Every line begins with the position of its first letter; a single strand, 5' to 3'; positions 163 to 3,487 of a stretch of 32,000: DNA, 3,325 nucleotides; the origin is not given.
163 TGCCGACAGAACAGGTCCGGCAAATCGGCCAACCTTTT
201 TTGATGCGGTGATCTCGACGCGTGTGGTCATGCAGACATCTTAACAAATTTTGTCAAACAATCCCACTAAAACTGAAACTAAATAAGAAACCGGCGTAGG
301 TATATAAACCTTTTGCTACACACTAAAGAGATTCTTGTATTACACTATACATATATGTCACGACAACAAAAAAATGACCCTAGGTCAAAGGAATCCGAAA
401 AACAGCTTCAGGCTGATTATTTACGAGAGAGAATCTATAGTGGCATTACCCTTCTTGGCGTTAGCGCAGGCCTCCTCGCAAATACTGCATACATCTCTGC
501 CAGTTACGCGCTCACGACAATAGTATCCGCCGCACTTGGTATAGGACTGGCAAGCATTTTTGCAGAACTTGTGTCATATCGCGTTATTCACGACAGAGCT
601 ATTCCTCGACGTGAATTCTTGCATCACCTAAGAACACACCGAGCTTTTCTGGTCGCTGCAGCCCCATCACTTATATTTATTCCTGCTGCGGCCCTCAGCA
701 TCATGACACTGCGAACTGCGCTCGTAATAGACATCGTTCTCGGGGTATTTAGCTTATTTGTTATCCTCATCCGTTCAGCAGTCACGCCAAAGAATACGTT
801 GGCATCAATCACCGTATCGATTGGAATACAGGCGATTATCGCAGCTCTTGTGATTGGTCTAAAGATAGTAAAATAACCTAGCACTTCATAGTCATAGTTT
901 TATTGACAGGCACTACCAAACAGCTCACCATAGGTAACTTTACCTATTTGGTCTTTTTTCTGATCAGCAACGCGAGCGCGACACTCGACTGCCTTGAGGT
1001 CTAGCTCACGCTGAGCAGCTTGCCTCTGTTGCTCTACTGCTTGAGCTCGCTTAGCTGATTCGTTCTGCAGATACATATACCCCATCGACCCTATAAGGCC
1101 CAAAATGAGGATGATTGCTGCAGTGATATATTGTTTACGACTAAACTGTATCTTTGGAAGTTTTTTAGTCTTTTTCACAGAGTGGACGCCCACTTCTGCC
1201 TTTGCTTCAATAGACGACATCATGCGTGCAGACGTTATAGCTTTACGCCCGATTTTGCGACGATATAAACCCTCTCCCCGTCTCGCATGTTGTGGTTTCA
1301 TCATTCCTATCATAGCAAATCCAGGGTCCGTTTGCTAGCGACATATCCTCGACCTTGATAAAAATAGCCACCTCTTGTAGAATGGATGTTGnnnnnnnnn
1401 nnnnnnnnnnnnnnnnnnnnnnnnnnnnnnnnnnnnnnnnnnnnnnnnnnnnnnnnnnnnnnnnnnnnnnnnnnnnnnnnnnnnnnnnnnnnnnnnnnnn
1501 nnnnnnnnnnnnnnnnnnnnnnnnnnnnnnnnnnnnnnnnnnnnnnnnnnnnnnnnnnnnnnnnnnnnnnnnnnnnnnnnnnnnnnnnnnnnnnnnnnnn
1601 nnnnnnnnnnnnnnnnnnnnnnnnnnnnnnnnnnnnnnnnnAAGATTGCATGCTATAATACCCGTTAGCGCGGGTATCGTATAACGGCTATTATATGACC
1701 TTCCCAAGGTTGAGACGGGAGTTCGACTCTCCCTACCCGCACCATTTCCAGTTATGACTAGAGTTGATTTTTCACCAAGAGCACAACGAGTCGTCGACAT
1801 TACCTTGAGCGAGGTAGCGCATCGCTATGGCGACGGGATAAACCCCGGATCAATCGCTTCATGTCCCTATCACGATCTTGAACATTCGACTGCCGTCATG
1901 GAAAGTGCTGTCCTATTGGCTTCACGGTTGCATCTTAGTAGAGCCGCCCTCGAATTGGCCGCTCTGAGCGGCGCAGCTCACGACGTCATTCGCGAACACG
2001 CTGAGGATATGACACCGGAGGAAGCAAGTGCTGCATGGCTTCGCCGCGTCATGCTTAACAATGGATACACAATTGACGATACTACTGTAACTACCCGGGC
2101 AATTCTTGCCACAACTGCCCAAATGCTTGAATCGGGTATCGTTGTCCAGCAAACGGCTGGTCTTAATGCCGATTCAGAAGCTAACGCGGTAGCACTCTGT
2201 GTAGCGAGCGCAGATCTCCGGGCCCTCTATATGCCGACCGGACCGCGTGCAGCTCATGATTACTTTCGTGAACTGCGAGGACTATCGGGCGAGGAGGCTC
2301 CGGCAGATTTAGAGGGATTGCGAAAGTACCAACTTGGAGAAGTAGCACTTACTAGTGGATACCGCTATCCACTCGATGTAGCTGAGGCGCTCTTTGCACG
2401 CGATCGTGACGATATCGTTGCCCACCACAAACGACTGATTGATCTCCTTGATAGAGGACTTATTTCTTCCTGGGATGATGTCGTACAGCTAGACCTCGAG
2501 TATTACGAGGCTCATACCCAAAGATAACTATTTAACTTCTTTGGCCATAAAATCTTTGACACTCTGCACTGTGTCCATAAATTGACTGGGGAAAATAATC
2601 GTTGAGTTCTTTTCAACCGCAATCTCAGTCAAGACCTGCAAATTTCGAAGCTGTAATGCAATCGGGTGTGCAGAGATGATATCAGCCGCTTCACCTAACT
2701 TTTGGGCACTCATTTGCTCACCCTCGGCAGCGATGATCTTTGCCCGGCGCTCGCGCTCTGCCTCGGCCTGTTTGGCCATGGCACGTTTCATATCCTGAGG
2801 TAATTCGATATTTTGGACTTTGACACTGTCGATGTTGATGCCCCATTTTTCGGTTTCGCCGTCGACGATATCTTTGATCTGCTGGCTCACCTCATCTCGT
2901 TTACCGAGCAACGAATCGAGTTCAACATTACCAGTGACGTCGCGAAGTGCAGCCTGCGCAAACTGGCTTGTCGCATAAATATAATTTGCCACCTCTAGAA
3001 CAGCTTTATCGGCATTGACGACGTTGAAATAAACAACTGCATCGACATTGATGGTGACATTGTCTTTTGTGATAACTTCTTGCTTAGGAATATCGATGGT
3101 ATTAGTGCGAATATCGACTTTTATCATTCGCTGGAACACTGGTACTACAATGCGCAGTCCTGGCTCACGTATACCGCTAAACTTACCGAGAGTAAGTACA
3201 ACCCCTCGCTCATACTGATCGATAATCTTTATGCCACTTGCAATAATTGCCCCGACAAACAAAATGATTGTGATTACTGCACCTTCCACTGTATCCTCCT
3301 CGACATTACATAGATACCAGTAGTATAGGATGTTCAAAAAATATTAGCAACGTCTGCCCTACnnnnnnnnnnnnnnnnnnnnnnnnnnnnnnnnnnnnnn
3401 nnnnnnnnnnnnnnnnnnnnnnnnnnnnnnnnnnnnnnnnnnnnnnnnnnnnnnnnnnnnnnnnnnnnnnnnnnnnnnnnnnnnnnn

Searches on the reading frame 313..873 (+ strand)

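Call 65: search_protein_families(library=pfam, proteins=[window:313-873:+], max_evalue=0.001)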
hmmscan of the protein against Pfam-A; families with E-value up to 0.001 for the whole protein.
window:313-873:+ (187 aa): 1 family
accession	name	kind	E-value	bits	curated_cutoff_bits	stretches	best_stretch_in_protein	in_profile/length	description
PF25093.1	DUF7807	-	7.2e-05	22.9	27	1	56-100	118-164/170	Family of unknown function (DUF7807)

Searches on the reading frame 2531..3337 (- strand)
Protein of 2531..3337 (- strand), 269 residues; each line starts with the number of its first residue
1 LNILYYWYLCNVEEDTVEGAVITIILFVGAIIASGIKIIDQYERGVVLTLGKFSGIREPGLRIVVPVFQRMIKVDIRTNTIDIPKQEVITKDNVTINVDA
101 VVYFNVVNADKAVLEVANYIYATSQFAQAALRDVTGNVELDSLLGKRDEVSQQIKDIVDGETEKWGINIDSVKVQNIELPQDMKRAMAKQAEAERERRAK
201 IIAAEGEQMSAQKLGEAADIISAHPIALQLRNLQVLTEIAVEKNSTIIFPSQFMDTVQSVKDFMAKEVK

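Call 65: search_protein_families(library=pfam, proteins=[window:2531-3337:-], max_evalue=0.001)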
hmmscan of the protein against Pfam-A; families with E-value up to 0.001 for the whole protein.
window:2531-3337:- (269 aa): 2 families
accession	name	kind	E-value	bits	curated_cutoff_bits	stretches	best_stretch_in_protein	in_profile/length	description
PF01145.31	Band_7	-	1.1e-45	156.3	23.6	1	37-207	1-175/176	SPFH domain / Band 7 family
PF13421.11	Band_7_1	-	4.9e-08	33.3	24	1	136-192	152-208/211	SPFH domain-Band 7 family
